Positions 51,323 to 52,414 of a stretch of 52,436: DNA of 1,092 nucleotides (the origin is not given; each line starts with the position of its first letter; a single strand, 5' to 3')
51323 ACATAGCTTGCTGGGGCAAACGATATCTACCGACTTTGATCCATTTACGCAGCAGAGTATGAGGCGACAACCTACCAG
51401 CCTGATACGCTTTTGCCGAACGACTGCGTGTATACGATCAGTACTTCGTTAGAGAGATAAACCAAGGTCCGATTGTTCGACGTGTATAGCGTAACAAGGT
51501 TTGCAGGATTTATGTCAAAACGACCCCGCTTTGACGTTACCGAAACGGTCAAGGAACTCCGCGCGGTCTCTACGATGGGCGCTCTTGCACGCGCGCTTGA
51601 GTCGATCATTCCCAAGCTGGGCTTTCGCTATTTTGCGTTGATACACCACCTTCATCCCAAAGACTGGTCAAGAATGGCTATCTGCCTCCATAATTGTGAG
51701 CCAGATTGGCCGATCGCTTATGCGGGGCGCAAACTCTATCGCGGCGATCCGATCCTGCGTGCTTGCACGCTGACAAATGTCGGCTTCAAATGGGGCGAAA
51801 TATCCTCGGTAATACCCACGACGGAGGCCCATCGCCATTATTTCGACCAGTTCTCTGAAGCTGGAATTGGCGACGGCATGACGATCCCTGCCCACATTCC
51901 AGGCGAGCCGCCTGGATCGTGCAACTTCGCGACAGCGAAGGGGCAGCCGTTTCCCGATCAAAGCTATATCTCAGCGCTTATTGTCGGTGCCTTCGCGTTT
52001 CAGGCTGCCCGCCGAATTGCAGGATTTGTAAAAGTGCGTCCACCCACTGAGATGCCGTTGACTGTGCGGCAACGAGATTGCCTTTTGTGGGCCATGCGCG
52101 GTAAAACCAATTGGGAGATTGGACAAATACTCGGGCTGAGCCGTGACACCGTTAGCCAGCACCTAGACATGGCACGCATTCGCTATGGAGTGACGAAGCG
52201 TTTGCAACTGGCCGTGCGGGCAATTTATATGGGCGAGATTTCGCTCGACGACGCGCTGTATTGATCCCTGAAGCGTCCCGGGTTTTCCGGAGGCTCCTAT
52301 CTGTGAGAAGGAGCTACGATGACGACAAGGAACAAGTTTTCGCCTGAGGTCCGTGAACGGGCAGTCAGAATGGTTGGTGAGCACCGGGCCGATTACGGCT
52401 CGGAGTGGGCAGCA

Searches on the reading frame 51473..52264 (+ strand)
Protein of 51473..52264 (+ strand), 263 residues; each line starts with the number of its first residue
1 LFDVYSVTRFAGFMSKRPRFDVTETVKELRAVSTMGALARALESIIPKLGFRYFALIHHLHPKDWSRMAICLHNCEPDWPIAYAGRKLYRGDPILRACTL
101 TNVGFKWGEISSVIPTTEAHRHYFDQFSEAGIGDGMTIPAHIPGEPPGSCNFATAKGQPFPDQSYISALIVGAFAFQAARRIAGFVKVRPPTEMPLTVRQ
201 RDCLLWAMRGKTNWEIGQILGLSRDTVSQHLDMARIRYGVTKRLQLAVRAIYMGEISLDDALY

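Call 92: search_protein_families(library=pfam, proteins=[window:51473-52264:+], max_evalue=0.001)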
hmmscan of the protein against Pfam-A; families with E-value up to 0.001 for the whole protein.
window:51473-52264:+ (263 aa): 3 families
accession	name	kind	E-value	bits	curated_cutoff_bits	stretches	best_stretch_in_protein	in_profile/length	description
PF03472.21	Autoind_bind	-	1.3e-20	73.8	23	1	37-179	4-146/149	Autoinducer binding domain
PF00196.25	GerE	-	1.7e-11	44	23.5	1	195-249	2-56/57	Bacterial regulatory proteins, luxR family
PF04545.22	Sigma70_r4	-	0.00076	19.4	24.1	0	197-232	6-42/50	Sigma-70, region 4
